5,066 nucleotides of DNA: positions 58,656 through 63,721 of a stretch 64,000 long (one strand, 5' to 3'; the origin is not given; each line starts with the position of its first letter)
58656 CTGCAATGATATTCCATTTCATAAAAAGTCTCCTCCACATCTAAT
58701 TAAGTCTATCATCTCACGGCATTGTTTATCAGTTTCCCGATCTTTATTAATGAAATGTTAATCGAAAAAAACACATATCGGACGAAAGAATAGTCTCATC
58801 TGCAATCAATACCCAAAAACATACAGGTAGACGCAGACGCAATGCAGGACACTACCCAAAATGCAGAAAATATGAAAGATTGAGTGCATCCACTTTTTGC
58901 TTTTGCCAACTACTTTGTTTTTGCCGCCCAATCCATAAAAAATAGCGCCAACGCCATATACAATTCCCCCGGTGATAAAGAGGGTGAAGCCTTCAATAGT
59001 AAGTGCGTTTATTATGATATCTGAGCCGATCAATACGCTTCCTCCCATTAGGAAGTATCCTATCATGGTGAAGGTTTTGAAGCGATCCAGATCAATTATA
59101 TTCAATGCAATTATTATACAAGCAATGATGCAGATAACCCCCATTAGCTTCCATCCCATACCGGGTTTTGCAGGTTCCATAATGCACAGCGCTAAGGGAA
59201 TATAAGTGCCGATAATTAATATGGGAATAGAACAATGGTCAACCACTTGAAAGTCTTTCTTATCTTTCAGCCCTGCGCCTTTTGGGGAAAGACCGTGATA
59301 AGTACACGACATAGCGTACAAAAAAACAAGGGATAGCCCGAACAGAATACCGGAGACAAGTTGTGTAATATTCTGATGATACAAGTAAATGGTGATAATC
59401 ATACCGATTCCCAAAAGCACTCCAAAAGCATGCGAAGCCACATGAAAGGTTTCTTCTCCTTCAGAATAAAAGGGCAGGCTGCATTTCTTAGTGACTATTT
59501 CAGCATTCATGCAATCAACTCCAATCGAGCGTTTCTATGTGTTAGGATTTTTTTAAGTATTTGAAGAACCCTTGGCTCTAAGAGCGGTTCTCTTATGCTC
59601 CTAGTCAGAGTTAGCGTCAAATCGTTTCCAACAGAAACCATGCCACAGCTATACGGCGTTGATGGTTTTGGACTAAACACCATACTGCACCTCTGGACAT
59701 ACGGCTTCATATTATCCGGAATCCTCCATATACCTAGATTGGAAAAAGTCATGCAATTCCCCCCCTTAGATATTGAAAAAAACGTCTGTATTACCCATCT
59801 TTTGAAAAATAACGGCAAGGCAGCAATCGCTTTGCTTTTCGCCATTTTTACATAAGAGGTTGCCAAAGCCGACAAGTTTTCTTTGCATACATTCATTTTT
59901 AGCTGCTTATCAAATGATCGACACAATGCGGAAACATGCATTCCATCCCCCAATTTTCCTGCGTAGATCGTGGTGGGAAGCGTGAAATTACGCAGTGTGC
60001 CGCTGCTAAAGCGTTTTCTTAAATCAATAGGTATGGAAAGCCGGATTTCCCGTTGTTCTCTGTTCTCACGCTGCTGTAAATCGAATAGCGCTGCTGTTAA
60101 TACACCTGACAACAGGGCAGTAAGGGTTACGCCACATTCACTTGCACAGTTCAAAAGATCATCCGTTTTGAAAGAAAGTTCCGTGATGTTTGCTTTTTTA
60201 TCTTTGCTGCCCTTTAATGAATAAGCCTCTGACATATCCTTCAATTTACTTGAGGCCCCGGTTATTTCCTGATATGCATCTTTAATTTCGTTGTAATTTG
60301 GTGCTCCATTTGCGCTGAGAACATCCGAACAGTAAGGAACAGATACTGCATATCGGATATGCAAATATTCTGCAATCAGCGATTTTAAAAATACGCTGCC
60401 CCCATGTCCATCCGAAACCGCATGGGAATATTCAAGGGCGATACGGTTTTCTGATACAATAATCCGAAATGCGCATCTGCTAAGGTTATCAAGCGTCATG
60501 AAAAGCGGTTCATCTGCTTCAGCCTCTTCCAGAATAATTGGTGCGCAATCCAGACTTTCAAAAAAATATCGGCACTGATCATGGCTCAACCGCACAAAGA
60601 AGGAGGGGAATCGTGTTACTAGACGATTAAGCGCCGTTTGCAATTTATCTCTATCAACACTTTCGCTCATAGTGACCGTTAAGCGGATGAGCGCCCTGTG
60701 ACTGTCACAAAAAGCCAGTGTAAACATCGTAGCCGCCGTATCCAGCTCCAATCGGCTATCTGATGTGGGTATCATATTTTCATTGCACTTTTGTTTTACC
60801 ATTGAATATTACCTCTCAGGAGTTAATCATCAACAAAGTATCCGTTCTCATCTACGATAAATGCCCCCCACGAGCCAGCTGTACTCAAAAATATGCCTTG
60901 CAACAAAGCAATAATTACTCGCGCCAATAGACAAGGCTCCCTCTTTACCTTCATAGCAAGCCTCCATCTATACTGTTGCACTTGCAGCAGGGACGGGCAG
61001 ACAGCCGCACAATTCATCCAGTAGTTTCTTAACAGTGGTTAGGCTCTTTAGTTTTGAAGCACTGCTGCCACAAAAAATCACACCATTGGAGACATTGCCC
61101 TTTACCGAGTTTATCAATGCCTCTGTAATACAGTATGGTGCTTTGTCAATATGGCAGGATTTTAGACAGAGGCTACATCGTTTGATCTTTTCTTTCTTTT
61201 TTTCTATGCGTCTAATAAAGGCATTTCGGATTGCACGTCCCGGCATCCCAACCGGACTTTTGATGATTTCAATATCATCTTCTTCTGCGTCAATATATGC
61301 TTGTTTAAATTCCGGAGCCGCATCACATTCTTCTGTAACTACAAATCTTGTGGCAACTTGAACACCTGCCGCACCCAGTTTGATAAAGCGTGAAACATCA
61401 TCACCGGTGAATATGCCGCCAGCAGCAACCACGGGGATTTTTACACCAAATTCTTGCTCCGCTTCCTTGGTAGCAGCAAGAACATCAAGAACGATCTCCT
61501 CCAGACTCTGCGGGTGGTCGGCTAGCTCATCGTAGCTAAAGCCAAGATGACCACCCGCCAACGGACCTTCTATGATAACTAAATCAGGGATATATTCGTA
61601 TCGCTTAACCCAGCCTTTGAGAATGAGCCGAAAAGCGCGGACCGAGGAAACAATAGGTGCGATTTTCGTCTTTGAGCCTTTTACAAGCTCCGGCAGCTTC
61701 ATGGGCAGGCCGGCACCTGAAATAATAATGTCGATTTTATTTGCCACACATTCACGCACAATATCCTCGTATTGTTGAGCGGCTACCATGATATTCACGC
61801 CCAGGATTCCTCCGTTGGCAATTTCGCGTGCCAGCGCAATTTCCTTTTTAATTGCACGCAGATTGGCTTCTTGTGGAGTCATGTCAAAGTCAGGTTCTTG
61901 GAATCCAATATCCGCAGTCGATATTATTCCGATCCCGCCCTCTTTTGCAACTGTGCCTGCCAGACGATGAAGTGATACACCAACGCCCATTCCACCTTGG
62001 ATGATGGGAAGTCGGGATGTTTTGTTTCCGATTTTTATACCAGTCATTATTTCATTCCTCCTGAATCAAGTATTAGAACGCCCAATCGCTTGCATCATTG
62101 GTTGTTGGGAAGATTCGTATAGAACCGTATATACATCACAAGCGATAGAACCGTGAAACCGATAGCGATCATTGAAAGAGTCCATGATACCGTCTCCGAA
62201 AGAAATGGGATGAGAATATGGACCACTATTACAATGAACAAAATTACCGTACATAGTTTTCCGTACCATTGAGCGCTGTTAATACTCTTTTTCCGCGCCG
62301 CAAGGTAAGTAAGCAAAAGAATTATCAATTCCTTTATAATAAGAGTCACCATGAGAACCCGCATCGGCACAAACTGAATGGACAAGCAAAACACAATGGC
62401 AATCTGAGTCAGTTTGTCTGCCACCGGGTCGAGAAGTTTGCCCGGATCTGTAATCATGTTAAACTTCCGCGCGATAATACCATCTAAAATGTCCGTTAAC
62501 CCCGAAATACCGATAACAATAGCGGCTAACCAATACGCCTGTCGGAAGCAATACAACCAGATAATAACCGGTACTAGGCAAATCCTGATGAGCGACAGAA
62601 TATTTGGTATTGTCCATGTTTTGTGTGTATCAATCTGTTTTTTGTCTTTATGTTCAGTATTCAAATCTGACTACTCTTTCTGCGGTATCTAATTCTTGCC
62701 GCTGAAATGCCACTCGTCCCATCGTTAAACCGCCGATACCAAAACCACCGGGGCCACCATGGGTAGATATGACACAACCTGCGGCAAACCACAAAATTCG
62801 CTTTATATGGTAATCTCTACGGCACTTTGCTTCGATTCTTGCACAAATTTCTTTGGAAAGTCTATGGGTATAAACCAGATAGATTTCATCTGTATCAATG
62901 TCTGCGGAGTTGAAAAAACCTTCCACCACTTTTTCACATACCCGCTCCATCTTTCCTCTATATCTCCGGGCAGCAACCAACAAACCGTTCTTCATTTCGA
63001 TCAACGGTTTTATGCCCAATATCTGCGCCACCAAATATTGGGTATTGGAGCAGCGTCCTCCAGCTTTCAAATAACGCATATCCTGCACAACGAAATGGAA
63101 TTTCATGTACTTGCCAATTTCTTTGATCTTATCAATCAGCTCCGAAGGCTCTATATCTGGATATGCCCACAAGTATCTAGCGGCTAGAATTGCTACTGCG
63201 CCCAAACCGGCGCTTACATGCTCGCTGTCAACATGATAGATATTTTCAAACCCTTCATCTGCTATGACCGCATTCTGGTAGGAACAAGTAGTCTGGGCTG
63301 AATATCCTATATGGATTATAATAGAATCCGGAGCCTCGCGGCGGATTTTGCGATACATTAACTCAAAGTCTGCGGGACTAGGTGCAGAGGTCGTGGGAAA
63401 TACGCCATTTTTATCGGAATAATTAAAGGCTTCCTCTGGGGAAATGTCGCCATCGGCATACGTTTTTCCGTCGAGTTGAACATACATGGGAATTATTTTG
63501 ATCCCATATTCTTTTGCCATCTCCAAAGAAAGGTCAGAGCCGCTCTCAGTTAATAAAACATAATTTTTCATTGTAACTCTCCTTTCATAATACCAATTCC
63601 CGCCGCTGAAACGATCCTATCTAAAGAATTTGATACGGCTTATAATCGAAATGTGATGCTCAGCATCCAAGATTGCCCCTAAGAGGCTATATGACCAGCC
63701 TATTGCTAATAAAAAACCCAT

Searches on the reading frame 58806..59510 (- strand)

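Call 102: search_protein_families(library=pfam, proteins=[window:58806-59510:-], max_evalue=0.001)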
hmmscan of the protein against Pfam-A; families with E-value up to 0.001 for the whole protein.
window:58806-59510:- (234 aa): 1 family
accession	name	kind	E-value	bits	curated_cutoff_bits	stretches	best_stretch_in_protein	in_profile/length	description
PF03006.26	HlyIII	-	5.7e-27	95.3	26.2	1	19-224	5-224/224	Haemolysin-III related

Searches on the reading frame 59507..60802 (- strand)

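Call 102: search_protein_families(library=pfam, proteins=[window:59507-60802:-], max_evalue=0.001)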
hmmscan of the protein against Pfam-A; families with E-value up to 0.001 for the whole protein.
window:59507-60802:- (431 aa): 1 family
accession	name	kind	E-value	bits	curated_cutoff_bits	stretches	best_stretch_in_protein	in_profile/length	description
PF16911.10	PapA_C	-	2.6e-05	24.2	30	1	212-266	16-69/203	Phthiocerol/phthiodiolone dimycocerosyl transferase C-terminus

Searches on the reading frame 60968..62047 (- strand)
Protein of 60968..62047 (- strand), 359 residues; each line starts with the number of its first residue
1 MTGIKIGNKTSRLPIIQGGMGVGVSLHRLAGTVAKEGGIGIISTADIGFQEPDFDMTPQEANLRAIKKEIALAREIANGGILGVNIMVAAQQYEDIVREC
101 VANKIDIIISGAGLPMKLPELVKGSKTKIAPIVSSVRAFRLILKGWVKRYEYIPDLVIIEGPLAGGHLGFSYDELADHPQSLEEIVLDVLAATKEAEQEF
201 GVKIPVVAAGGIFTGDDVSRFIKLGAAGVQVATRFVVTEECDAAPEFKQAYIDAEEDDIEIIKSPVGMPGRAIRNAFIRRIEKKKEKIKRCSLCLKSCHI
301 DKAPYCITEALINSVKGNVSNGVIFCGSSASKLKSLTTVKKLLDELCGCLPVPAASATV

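Call 102: search_protein_families(library=pfam, proteins=[window:60968-62047:-], max_evalue=0.001)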
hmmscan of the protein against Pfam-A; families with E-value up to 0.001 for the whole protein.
window:60968-62047:- (359 aa): 5 families
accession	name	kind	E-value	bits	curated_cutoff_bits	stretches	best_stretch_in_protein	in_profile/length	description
PF03060.21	NMO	-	1e-53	183.3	28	1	12-347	11-329/331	Nitronate monooxygenase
PF01180.27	DHO_dh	-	1.4e-05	24.9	27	1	195-238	232-275/291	Dihydroorotate dehydrogenase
PF00478.31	IMPDH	-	2.1e-05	24.1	25.6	0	12-109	34-121/345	IMP dehydrogenase / GMP reductase domain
PF01070.24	FMN_dh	-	0.00052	19.6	24.9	0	192-236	262-306/350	FMN-dependent dehydrogenase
PF01645.23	Glu_synthase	-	0.001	18.8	20.4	0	155-243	230-315/369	Conserved region in glutamate synthase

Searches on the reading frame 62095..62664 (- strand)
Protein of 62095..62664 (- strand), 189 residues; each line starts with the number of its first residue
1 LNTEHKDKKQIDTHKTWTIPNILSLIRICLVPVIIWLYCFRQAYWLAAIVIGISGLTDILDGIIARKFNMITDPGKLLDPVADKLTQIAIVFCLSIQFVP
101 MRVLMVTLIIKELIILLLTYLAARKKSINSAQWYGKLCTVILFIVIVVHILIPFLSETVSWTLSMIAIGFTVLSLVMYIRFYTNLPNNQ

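Call 102: search_protein_families(library=pfam, proteins=[window:62095-62664:-], max_evalue=0.001)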
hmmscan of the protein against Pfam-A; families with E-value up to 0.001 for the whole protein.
window:62095-62664:- (189 aa): 1 family
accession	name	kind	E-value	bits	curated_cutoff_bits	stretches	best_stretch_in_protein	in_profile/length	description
PF01066.26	CDP-OH_P_transf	-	1e-35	123.8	22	1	17-172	1-151/152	CDP-alcohol phosphatidyltransferase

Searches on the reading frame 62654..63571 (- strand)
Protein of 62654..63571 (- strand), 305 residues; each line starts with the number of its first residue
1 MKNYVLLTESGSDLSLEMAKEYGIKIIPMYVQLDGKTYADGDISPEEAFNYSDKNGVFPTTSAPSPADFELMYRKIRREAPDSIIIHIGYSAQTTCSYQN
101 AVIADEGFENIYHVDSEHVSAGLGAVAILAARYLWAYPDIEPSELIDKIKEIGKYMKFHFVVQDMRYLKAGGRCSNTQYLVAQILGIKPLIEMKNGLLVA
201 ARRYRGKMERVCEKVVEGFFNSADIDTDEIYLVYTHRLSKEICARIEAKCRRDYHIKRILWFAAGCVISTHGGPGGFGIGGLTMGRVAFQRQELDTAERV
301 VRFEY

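Call 102: search_protein_families(library=pfam, proteins=[window:62654-63571:-], max_evalue=0.001)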
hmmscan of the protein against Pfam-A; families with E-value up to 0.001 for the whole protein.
window:62654-63571:- (305 aa): 1 family
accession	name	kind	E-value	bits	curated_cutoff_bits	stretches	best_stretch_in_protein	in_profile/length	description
PF02645.21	DegV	-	9.1e-53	179.8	27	1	6-280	4-276/280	Uncharacterised protein, DegV family COG1307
